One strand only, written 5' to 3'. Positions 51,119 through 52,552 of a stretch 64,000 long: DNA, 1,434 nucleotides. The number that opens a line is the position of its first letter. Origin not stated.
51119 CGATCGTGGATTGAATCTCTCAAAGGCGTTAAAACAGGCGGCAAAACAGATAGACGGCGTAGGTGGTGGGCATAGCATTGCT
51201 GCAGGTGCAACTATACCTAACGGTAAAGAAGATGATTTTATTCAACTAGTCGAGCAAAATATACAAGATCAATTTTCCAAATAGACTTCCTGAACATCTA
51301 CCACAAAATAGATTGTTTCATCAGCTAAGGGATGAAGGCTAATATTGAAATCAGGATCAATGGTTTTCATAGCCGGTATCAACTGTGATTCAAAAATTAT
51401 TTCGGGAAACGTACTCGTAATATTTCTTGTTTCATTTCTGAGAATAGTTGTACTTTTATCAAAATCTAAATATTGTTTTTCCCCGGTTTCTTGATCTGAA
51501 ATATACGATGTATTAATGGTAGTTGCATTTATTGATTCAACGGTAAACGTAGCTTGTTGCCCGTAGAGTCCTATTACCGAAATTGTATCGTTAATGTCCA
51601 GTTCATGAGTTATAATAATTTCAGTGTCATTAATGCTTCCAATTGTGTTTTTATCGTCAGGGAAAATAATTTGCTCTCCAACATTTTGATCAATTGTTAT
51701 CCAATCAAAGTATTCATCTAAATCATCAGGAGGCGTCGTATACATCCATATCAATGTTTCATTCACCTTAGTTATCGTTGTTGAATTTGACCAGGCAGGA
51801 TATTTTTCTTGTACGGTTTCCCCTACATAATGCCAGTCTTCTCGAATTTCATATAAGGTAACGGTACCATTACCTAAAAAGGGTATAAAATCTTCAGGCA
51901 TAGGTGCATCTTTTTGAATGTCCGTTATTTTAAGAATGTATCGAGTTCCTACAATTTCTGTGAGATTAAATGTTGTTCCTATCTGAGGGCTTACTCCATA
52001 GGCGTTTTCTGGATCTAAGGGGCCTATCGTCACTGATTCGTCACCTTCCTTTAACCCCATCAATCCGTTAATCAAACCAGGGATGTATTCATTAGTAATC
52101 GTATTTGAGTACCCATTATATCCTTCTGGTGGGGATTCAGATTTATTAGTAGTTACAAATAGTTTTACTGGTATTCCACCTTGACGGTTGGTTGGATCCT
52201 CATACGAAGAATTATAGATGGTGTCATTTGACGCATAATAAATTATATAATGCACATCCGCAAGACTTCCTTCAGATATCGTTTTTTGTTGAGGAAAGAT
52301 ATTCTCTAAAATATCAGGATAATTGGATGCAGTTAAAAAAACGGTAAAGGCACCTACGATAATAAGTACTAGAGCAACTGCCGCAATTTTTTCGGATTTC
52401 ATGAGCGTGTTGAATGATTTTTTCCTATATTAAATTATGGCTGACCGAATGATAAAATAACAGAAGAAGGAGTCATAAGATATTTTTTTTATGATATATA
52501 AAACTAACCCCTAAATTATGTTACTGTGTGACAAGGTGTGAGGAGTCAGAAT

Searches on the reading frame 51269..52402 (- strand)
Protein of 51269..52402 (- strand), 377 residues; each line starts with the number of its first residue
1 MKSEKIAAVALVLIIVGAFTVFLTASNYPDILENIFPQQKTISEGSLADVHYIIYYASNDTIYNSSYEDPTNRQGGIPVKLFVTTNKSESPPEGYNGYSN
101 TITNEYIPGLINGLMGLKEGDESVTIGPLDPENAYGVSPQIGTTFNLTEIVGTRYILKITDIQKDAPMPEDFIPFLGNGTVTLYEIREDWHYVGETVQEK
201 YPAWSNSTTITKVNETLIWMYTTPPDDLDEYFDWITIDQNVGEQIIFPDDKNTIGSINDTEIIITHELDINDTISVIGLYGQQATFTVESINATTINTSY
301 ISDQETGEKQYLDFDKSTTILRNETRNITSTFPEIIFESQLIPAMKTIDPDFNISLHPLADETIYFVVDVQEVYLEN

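Call 3: search_protein_families(library=pfam, proteins=[window:51269-52402:-], max_evalue=1)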
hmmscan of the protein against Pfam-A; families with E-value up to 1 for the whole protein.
window:51269-52402:- (377 aa): 1 family
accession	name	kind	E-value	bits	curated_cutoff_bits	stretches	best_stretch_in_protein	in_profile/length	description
PF13726.12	Na_H_antiport_2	-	0.14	12.8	29.8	1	6-34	53-81/87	Na+-H+ antiporter family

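Call 7: search_protein_families(library=phrogs, proteins=[window:51269-52402:-], max_evalue=0.1)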
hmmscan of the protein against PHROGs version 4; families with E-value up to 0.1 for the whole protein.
window:51269-52402:- (377 aa): 0 families
